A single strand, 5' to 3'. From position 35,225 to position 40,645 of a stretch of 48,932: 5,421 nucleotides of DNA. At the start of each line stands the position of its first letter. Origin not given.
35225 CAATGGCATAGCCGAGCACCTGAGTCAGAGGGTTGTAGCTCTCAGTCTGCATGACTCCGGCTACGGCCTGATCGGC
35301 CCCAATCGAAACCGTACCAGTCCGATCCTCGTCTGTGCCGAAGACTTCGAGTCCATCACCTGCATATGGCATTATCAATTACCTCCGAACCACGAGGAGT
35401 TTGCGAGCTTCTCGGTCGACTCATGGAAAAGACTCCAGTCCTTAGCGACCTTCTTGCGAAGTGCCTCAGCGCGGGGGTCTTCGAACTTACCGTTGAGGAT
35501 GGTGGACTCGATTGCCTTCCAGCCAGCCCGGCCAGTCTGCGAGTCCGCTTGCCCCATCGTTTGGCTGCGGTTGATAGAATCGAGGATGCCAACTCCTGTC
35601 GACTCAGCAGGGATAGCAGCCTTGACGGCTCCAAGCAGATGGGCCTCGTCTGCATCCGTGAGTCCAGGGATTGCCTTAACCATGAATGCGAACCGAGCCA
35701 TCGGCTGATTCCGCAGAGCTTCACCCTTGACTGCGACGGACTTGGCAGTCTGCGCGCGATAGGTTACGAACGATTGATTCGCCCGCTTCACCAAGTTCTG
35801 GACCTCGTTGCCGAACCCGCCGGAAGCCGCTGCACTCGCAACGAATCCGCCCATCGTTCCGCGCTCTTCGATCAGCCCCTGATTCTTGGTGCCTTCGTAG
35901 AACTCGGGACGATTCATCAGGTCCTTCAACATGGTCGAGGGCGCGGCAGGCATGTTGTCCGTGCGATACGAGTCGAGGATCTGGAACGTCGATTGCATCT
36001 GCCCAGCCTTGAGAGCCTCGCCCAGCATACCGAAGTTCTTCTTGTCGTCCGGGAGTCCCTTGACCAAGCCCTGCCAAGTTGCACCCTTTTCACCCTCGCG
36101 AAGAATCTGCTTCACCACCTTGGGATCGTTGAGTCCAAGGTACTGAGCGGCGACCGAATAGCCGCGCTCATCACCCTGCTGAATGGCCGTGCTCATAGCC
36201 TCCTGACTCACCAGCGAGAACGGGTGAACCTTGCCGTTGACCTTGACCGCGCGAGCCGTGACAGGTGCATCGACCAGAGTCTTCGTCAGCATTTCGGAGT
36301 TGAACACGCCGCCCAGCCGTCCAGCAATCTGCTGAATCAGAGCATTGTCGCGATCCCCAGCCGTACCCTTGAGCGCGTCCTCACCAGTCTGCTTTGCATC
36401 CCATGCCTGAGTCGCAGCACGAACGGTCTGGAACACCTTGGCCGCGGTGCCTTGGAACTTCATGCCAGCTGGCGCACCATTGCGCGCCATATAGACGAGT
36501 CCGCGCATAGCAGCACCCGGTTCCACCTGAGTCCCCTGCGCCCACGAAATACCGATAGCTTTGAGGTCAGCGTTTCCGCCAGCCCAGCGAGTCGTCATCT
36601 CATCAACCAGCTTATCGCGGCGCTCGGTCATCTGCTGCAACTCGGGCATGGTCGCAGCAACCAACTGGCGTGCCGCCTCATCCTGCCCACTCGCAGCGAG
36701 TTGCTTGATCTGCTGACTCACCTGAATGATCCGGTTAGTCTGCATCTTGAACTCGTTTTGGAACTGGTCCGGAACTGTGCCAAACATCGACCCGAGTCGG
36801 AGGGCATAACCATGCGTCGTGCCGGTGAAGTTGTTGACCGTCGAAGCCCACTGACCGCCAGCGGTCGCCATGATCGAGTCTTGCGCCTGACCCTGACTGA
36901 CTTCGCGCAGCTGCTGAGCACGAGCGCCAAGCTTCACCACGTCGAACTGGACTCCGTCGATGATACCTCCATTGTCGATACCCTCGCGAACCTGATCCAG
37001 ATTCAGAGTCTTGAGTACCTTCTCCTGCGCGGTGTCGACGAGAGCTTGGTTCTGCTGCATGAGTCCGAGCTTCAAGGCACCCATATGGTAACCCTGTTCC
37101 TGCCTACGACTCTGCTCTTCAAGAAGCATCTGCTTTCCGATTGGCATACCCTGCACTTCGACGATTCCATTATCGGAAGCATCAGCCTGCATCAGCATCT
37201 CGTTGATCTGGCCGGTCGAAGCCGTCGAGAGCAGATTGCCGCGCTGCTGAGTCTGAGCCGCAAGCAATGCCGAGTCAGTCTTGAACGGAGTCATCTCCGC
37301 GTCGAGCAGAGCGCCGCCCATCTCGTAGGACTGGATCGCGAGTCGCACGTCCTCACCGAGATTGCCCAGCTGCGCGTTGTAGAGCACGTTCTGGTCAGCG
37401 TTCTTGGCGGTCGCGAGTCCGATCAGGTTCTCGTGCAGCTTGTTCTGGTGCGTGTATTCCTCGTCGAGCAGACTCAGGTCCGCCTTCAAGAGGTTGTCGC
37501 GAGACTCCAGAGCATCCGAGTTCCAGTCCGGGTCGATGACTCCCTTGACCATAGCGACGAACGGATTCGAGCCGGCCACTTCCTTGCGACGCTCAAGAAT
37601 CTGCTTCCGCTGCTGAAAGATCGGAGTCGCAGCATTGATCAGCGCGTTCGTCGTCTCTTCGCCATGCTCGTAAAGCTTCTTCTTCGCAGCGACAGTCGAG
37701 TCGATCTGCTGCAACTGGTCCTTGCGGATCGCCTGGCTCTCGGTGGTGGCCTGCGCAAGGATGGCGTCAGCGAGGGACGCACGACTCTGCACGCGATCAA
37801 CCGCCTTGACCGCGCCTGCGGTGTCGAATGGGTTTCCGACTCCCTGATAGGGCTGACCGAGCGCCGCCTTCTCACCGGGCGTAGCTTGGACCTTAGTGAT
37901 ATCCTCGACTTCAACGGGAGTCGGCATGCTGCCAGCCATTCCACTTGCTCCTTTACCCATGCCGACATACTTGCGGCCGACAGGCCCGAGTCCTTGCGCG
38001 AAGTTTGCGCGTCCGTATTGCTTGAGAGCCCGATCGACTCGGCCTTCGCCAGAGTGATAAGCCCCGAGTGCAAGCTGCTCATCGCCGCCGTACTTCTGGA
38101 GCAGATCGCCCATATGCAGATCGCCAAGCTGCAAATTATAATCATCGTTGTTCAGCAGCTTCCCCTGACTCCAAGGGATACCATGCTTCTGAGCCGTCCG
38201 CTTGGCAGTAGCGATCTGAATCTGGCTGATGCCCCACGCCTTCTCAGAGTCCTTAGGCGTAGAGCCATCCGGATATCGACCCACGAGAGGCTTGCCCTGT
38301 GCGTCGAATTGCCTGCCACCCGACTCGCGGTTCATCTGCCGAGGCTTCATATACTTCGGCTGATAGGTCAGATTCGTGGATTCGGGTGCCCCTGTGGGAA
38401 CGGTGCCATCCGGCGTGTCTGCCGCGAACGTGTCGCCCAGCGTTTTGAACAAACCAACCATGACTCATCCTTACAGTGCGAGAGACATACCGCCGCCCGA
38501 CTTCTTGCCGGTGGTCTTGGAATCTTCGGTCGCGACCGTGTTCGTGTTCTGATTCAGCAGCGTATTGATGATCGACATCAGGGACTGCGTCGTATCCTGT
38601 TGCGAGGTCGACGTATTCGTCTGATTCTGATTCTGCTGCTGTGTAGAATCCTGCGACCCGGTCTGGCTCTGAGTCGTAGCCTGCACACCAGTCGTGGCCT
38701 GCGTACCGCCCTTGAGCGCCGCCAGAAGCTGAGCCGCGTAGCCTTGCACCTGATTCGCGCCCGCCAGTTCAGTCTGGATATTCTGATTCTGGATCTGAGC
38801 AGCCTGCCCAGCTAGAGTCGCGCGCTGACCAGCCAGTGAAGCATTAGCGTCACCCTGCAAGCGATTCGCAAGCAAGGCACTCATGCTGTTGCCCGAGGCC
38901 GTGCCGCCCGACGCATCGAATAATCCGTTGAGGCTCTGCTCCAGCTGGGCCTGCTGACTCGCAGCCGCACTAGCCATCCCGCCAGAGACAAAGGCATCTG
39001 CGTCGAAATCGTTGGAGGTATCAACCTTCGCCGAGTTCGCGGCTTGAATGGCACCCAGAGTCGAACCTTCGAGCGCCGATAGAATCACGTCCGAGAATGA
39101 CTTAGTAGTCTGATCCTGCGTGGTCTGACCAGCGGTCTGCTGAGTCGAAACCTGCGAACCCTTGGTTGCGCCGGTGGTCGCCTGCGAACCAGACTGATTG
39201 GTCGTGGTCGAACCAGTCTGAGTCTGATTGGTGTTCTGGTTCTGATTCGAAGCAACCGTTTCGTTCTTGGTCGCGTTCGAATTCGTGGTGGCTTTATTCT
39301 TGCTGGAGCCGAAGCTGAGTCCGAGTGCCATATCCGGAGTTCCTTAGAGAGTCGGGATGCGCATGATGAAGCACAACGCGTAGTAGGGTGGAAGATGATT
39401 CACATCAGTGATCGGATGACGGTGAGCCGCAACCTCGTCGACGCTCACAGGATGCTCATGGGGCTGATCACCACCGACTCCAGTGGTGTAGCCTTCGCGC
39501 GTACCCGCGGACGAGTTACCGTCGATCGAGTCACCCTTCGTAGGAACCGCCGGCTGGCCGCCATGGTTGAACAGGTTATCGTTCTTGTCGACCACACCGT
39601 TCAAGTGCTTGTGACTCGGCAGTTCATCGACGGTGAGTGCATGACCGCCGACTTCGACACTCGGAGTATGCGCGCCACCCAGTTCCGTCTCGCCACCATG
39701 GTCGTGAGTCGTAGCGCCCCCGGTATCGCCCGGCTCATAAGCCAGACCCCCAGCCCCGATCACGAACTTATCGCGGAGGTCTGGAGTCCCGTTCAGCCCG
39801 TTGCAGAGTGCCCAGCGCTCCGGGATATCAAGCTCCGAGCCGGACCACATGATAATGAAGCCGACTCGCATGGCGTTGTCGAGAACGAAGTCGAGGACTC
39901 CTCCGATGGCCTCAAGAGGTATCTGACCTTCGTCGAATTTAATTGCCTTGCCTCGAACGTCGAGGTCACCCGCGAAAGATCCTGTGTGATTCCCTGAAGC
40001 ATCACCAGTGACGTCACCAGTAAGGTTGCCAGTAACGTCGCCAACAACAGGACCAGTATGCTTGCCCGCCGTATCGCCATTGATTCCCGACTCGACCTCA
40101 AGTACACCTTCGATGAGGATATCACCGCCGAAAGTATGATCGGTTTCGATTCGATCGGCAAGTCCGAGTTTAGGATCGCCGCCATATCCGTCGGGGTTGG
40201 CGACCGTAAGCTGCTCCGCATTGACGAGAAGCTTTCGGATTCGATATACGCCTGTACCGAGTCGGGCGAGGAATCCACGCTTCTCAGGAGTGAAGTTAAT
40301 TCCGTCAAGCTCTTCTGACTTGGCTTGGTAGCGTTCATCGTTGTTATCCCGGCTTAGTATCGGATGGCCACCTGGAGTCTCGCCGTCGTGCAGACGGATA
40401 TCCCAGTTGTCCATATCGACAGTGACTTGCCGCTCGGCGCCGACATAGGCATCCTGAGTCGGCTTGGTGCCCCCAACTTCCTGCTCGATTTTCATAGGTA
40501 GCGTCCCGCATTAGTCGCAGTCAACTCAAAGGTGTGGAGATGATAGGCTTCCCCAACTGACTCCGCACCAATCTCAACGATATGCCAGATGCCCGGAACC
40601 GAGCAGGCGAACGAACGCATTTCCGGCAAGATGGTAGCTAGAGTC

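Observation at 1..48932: Genome-wide hyper-enrichment of GANTC, above all GAGTC/GACTC, with no methyltransferase gene visible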

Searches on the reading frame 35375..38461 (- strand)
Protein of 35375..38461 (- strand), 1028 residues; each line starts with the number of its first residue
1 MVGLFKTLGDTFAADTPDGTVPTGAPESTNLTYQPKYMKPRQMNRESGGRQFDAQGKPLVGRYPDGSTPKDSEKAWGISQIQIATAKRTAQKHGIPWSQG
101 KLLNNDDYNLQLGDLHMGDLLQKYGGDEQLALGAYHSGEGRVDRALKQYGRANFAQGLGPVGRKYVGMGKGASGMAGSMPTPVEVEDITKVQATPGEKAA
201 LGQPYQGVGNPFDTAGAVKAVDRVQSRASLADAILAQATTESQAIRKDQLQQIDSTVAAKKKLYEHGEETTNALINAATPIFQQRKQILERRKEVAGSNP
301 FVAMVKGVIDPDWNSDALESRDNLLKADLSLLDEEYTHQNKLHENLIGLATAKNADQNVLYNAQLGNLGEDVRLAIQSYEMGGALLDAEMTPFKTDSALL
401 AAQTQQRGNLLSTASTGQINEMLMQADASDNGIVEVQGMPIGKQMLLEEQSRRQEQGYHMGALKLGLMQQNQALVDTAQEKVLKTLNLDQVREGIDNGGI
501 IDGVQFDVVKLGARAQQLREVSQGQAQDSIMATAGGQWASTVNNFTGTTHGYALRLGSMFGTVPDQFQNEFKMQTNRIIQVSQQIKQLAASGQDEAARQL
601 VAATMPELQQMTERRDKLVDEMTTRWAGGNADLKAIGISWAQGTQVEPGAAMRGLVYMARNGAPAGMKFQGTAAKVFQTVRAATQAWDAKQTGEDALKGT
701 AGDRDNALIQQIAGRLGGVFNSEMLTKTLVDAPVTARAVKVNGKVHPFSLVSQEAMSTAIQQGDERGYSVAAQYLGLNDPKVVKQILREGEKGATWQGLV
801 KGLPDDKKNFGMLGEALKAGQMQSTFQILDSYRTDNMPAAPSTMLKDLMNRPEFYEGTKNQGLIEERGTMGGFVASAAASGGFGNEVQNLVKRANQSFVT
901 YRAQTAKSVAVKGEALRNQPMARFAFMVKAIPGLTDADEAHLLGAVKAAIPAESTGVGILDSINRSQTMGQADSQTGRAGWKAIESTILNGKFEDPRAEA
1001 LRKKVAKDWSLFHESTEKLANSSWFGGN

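Call 4: search_protein_families(library=pfam, proteins=[window:35375-38461:-])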
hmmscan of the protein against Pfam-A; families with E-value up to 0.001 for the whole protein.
window:35375-38461:- (1028 aa): 1 family
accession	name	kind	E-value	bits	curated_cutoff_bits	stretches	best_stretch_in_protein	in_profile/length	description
PF01464.25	SLT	-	1.9e-09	37.6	21.3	1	72-153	34-112/117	Transglycosylase SLT domain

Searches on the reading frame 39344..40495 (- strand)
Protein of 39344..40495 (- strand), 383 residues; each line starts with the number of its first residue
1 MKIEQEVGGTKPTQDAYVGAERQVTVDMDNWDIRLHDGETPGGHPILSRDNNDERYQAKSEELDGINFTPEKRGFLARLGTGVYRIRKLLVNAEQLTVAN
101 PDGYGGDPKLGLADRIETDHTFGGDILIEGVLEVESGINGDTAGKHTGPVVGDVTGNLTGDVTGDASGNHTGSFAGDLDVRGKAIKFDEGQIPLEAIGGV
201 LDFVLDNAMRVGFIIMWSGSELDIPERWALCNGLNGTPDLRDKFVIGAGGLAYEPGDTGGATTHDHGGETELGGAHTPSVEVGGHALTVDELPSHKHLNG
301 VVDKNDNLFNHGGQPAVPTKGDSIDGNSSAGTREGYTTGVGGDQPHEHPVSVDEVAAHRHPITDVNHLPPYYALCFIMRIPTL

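Call 29: search_protein_families(library=phrogs, max_evalue=0.001, proteins=[window:39344-40495:-])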
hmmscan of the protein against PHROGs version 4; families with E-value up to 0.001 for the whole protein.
window:39344-40495:- (383 aa): 5 families
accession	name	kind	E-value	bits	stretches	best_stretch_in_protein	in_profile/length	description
phrog_5795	-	tail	1.1e-27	97.7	1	206-379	389-541/968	tail protein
phrog_1800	-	tail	2e-12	47.9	1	208-379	389-544/545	tail collar fiber protein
phrog_8469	-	tail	5.5e-12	46.6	1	208-306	124-222/303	tail fiber protein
phrog_910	-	tail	0.00014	22.3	1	205-310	333-433/497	tail collar fiber protein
phrog_697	-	head and packaging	0.00045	18.6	1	54-147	173-263/2079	structural protein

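Call 67: search_dna_similar(query=window:39344-40495:-, collection=phages, mode=protein, max_rows=25)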
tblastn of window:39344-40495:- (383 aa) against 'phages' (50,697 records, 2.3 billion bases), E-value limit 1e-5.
Records with a match: 62; places in all: 65; records where one place covers at least 80% of the query: 0.
Best place of each record, by identity: 60-80% 7; <60% 55.
By first word of the organism name: Ralstonia 17; Pseudomonas 17; Synechococcus 7; Vibrio 5; Flavobacterium 4; Prochlorococcus 4; Burkholderia 2; Caudoviricetes 1; Microcystis 1; Photobacterium 1; and 3 more.
By host as written in the record: - 5; Ralstonia solanacearum 5; Flavobacterium sp. LMO8 4; Ralstonia pseudosolanacearum I-15 (MT014) 4; Pseudomonas fluorescens 3; Ralstonia pseudosolanacearum 3; Synechoccus sp. 2; Pseudomonas aeruginosa 2; and 25 more.
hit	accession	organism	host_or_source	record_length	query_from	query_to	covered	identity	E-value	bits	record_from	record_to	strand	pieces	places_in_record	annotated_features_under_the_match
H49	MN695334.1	Synechococcus phage B3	Synechoccus sp.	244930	124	379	67%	28.9%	5e-8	61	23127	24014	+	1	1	tail fiber protein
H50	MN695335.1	Synechococcus phage B23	Synechoccus sp.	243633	124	379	67%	28.9%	8e-8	60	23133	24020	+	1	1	tail fiber protein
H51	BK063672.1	Caudoviricetes sp. vir515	Methanosarcinales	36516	204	379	46%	40.1%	6e-18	92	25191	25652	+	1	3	tail protein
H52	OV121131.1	Ralstonia phage UAM5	Plantain rhizosphere soil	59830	183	377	51%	33.3%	2e-9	66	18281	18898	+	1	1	tail fiber protein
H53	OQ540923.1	Microcystis phage MJing1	Microcystis sp.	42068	209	380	45%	35.8%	1e-16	88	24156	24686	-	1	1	hypothetical protein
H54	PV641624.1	Pseudomonas phage Ps1.PMD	Pseudomonas aeruginosa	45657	162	379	57%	28.2%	4e-9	64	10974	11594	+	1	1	tail fiber protein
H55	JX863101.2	Pseudomonas phage UFV-P2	Pseudomonas fluorescens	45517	206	379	45%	35.3%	9e-13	76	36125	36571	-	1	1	tail fiber protein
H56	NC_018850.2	Pseudomonas phage UFV-P2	Pseudomonas fluorescens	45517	206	379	45%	35.3%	9e-13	76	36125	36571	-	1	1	tail protein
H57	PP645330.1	Pseudomonas phage vB_Pae_WS1160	Pseudomonas aeruginosa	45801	162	379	57%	27.8%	1e-8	63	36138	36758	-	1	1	tail fibers protein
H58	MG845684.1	Pseudomonas phage NV1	Pseudomonas tolaasii NCPPB 2192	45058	209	379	45%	33.7%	5e-11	71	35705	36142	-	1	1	putative tail fiber protein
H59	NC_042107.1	Pseudomonas phage NV1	Pseudomonas tolaasii NCPPB 2192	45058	209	379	45%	33.7%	5e-11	71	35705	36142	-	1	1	tail protein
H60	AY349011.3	Burkholderia phage Bcep22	-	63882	210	377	44%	34.2%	7e-6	54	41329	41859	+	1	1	phage tail fiber protein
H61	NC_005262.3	Burkholderia phage Bcep22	-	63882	210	377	44%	34.2%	7e-6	54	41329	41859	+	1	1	tail fiber protein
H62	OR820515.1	Ralstonia phage AhaGv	Ralstonia solanacearum CQPS-1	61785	183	377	51%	29.3%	2e-7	59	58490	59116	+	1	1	hypothetical protein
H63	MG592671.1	Vibrio phage 2.275.O._10N.286.54.E11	Vibrio cyclitrophicus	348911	211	378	44%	33.9%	4e-6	55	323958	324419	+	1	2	short tail fiber protein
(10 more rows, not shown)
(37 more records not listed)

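Call 115: search_protein_families(library=pfam, max_evalue=0.01, proteins=[window:39344-40495:-])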
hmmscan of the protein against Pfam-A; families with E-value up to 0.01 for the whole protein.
window:39344-40495:- (383 aa): 0 families
